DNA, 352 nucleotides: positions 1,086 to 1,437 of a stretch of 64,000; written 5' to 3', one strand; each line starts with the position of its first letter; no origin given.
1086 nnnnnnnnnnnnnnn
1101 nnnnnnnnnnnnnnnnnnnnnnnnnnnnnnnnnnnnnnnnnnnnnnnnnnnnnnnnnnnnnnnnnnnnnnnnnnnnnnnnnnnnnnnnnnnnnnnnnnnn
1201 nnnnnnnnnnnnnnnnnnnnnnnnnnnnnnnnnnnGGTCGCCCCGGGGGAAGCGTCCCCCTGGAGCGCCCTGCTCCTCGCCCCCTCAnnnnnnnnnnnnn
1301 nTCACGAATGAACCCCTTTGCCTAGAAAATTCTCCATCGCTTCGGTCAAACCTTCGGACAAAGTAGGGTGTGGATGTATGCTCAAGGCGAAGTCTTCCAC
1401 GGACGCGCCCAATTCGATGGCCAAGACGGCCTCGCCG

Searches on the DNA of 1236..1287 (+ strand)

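Call 32: build_rna_model(alignment_id=A2, structure=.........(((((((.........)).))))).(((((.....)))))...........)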
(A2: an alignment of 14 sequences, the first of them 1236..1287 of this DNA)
Model R1 built from alignment A2 (14 sequences, 60 columns); structure: as given.
model positions 55; base pairs 12; branch points 1; effective number of sequences 3.3; information 1.011 bits per position. Calibrated on 0.2 Mb of random sequence (short: E-values are rough).
structure used (alignment columns):
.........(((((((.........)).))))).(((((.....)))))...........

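Call 33: search_with_rna_model(model_id=R1, source=window, filters=off, max_evalue=10, show_alignments=8)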
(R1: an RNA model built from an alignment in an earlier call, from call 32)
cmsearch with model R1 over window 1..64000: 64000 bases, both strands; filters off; matches with E-value up to 10: 12.
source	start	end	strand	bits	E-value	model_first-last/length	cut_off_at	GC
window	1236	1287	+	73.2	1.3e-13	1-55/55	no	0.79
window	49774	49832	-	72.5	1.8e-13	1-55/55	no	0.71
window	38702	38753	+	67.4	2.1e-12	1-55/55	no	0.85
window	38711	38726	-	11.7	1.3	10-28/55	no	0.88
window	51330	51357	-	11.3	1.6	1-55/55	no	0.61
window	32214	32265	+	8.9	5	1-55/55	no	0.58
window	41285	41353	-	8.4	6.2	1-55/55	no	0.68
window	50186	50226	+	8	7.6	1-55/55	no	0.73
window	19782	19851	-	7.9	7.9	1-55/55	no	0.71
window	1245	1260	-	7.8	8.3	10-28/55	no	0.81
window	28272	28315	-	7.8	8.6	1-55/55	no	0.73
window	27456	27501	+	7.5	9.6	1-55/55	no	0.78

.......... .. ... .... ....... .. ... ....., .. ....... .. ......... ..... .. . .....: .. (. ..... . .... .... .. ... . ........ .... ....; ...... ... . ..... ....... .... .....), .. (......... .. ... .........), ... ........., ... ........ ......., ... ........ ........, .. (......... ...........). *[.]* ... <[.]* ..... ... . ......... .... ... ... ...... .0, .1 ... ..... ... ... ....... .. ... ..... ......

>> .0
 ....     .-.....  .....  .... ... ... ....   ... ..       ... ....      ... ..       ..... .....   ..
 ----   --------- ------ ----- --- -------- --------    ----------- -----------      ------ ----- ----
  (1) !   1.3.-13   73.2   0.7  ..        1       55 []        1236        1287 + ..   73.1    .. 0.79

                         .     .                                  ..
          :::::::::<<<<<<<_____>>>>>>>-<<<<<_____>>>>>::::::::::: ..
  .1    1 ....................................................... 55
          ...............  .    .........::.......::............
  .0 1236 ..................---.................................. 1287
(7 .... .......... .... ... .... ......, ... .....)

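Call 34: search_with_rna_model(model_id=R1, sources=[L043, L056, L073, L082, L058, L061, L066, L071, L084, L093, L094], filters=off, max_evalue=0.1)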
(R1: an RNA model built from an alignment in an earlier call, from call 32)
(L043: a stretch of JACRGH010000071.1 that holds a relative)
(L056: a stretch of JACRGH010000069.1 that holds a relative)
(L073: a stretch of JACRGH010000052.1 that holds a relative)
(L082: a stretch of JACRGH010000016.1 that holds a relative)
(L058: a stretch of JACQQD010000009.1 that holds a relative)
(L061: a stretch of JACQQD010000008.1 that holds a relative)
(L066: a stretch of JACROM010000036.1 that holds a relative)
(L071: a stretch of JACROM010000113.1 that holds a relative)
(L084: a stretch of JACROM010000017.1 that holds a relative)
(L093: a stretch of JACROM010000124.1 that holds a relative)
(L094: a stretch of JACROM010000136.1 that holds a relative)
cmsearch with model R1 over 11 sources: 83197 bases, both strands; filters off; matches with E-value up to 0.1: 12.
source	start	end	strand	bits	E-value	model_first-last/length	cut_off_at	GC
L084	3316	3371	+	77.2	2.4e-14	1-55/55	no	0.75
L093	1347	1402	+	77.2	2.4e-14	1-55/55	no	0.75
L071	4881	4935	+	76.5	3.3e-14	1-55/55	no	0.75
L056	3748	3804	-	72.8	2e-13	1-55/55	no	0.74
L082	6603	6659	-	72.7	2.1e-13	1-55/55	no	0.72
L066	5464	5515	+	70.9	5e-13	1-55/55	no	0.85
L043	7763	7817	-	70.6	5.9e-13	1-55/55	no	0.76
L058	1918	1971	+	70.6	5.9e-13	1-55/55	no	0.8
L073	3619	3671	+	70.1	7.5e-13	1-55/55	no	0.79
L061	725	776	-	68.4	1.7e-12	1-55/55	no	0.83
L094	5191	5243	+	56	7.3e-10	1-55/55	no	0.87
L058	4022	4075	+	41.7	7.7e-07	1-55/55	no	0.7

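Call 46: search_with_rna_model(model_id=R1, sources=[L107, L108, L109, L110, L111, L112, L113, L114, L115, L116, L117, L118, L119, L120, L121, L122, L123, L124, L125, L126, L127, L128, L129, L130, L131, L132, L133, L134, L135, L136, L137, L138, L139, L140, L141, L142, L143, L144, L145, L146, L147], filters=default, max_evalue=0.01)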
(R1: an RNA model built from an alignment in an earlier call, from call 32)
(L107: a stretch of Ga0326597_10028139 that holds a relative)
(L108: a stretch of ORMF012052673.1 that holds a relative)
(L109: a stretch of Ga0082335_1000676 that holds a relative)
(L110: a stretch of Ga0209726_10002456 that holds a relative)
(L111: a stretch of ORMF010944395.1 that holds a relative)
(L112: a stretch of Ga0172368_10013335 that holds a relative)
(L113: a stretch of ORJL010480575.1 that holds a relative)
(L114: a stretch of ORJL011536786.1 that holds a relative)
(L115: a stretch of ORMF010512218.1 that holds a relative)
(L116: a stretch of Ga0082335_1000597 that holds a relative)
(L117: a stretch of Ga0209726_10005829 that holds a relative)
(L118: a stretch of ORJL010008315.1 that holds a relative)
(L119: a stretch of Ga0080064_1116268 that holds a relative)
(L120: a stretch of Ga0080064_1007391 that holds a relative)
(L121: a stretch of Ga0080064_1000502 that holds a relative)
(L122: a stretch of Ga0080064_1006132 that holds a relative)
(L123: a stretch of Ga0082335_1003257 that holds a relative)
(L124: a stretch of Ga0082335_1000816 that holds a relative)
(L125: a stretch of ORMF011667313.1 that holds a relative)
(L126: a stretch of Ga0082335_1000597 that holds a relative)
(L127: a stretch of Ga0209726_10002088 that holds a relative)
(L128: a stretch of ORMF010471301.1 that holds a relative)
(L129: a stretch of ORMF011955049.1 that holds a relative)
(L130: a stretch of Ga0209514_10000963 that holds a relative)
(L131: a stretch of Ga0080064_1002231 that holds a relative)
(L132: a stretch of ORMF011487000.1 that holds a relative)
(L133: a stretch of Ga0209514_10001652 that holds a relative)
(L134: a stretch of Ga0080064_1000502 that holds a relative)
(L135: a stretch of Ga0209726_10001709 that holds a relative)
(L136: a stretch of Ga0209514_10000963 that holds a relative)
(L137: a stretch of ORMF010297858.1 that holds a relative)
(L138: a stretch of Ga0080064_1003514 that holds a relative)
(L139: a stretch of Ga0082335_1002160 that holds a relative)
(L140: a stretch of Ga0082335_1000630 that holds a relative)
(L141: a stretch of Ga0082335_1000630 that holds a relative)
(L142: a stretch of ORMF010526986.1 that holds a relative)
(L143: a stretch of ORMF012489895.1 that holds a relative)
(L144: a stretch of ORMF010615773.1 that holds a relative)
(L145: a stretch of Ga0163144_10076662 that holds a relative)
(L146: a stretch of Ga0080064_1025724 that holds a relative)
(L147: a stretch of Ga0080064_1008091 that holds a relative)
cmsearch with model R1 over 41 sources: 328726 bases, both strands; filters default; matches with E-value up to 0.01: 42.
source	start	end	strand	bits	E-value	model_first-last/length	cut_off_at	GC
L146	3100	3154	+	74.4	3.7e-13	1-55/55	no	0.76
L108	1090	1145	-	74.2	4.1e-13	1-55/55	no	0.75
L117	10773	10828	+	74.2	4.1e-13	1-55/55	no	0.75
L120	8546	8601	+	74.2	4.1e-13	1-55/55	no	0.75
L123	3452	3507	+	74.2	4.1e-13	1-55/55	no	0.75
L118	1673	1725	+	73.6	5.4e-13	1-55/55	no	0.77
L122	3905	3957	+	73.6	5.4e-13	1-55/55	no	0.77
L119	147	198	-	73.4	6.1e-13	1-55/55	no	0.81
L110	5875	5926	+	73.2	6.7e-13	1-55/55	no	0.79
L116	3512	3563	-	73.2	6.7e-13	1-55/55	no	0.79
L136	11187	11238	+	73.2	6.7e-13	1-55/55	no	0.79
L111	2852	2905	+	73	7.3e-13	1-55/55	no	0.78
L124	7099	7152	-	73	7.3e-13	1-55/55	no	0.78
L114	2843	2894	+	72.7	8.7e-13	1-55/55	no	0.83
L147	6060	6111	+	72.7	8.7e-13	1-55/55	no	0.83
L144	146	197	+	72.4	9.6e-13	1-55/55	no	0.79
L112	6513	6567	-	72.3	1e-12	1-55/55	no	0.82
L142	595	646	-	72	1.2e-12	1-55/55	no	0.83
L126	12945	13001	+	71.6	1.5e-12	1-55/55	no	0.81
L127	3935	3991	+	71.6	1.5e-12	1-55/55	no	0.81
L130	1185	1241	-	71.6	1.5e-12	1-55/55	no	0.81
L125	1685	1736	-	71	1.9e-12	1-55/55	no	0.83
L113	1087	1138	+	68.2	7.5e-12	1-55/55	no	0.83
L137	4580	4631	-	68.2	7.5e-12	1-55/55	no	0.83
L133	923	976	-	68.2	7.7e-12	1-55/55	no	0.81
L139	1648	1701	-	68.2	7.7e-12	1-55/55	no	0.81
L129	8601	8652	-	67.8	9.1e-12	1-55/55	no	0.81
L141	1648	1699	+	67.8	9.1e-12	1-55/55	no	0.81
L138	1903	1962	-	66.4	1.8e-11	1-55/55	no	0.78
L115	773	827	+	66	2.2e-11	1-55/55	no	0.8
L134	578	632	-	66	2.2e-11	1-55/55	no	0.8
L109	3048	3101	-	65.3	3.1e-11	1-55/55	no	0.8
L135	1084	1144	-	64.9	3.7e-11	1-55/55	no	0.77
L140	3236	3296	+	64.9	3.7e-11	1-55/55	no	0.77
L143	6386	6445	+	64.1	5.5e-11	1-55/55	no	0.77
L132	171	264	+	63.6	7e-11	1-55/55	no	0.68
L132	4014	4065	-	62.2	1.4e-10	1-55/55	no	0.83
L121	2135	2196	-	59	6.7e-10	1-55/55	no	0.79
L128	5450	5516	-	56.1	2.7e-09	1-55/55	no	0.82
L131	10045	10111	+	56.1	2.7e-09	1-55/55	no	0.82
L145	846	902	-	33.4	0.00017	1-55/55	no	0.72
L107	2083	2140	-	26.1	0.006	1-55/55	no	0.72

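Call 51: search_with_rna_model(model_id=R1, sources=[window, L043, L056, L073, L082, L058, L061, L066, L071, L084, L093, L094, L146, L108, L118, L119, L110, L111, L114, L144, L112, L142, L126, L125, L113, L133, L129, L138, L115, L109, L135, L143, L132, L121, L128], filters=default, max_evalue=0.00001, make_alignment=true)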
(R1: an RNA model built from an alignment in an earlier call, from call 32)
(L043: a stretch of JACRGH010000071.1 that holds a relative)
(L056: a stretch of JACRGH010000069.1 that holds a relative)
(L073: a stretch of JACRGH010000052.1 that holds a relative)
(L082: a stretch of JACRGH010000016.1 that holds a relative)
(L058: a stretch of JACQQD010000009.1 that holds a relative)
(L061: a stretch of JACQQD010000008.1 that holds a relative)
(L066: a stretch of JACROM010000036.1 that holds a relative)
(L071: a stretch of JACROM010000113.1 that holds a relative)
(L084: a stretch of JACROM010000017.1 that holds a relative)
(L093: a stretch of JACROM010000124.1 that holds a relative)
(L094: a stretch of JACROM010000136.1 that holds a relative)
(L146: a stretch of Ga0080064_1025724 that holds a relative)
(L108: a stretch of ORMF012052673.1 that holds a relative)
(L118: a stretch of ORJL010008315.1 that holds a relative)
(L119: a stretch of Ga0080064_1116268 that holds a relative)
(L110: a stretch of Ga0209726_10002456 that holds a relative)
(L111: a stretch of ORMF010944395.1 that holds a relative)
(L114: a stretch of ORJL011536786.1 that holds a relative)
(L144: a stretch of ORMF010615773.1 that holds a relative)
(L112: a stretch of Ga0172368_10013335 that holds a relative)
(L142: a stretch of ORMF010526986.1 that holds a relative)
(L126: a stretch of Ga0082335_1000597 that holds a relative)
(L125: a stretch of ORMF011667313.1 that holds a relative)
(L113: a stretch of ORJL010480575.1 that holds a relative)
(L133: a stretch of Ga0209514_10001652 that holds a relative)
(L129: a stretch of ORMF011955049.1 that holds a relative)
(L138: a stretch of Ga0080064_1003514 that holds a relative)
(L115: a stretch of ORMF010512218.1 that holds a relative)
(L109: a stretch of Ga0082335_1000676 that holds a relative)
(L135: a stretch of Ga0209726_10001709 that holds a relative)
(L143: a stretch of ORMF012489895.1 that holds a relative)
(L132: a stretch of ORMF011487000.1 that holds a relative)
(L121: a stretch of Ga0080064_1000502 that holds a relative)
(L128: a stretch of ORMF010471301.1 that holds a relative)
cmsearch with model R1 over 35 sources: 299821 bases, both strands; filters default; matches with E-value up to 0.00001: 39.
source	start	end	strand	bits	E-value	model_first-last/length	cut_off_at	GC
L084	3316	3371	+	77.2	8.7e-14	1-55/55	no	0.75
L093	1347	1402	+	77.2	8.7e-14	1-55/55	no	0.75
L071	4881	4935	+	76.5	1.2e-13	1-55/55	no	0.75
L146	3100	3154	+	74.4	3.4e-13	1-55/55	no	0.76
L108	1090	1145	-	74.2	3.8e-13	1-55/55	no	0.75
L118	1673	1725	+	73.6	4.9e-13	1-55/55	no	0.77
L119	147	198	-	73.4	5.5e-13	1-55/55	no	0.81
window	1236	1287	+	73.2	6.1e-13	1-55/55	no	0.79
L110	5875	5926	+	73.2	6.1e-13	1-55/55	no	0.79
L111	2852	2905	+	73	6.6e-13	1-55/55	no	0.78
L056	3748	3804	-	72.8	7.2e-13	1-55/55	no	0.74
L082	6603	6659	-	72.7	7.6e-13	1-55/55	no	0.72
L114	2843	2894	+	72.7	7.9e-13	1-55/55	no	0.83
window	49774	49832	-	72.5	8.3e-13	1-55/55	no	0.71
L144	146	197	+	72.4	8.7e-13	1-55/55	no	0.79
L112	6513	6567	-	72.3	9.4e-13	1-55/55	no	0.82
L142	595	646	-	72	1.1e-12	1-55/55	no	0.83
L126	12945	13001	+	71.6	1.3e-12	1-55/55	no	0.81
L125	1685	1736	-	71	1.8e-12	1-55/55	no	0.83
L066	5464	5515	+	71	1.8e-12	1-55/55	no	0.85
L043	7763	7817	-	70.6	2.1e-12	1-55/55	no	0.76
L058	1918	1971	+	70.6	2.1e-12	1-55/55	no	0.8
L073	3619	3671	+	70.1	2.7e-12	1-55/55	no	0.79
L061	725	776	-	68.4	6.2e-12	1-55/55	no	0.83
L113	1087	1138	+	68.2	6.8e-12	1-55/55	no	0.83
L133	923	976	-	68.2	7e-12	1-55/55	no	0.81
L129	8601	8652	-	67.8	8.3e-12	1-55/55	no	0.81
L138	1903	1962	-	66.4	1.7e-11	1-55/55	no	0.78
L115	773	827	+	66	2e-11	1-55/55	no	0.8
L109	3048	3101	-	65.3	2.8e-11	1-55/55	no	0.8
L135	1084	1144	-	64.9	3.4e-11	1-55/55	no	0.77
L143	6386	6445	+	64.1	5e-11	1-55/55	no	0.77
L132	171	264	+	63.6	6.4e-11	1-55/55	no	0.68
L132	4014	4065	-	62.2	1.3e-10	1-55/55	no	0.83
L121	2135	2196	-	59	6.1e-10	1-55/55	no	0.79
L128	5450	5516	-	56.1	2.5e-09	1-55/55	no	0.82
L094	5191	5243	+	56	2.6e-09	1-55/55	no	0.87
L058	4022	4075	+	41.7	2.8e-06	1-55/55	no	0.7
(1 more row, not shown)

Alignment A4: 39 matches aligned to the model, 105 columns, each read 5' to 3' on its own strand. Consensus structure (alignment columns), stored with it:
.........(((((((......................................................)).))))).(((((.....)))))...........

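Call 94: search_with_rna_model(model_id=R1, sources=[L148, L149, L152, L153, L155, L156, L158, L160], filters=off, max_evalue=0.01)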
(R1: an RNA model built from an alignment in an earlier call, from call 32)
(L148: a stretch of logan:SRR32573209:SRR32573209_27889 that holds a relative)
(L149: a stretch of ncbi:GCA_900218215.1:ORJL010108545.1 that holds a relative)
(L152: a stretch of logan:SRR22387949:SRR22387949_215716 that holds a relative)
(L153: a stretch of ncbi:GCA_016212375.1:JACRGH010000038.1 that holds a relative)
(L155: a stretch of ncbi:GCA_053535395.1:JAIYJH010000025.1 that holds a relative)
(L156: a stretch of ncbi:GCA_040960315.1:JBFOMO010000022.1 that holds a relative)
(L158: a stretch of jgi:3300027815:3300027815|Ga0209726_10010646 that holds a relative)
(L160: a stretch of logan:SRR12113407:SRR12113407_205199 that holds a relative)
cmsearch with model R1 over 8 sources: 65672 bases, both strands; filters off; matches with E-value up to 0.01: 3.
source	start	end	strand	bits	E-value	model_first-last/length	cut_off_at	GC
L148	5296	5347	-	68.2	1.5e-12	1-55/55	no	0.83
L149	5160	5211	+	65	7.2e-12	1-55/55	no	0.79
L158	4165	4210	-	24.7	0.0023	1-55/55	no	0.74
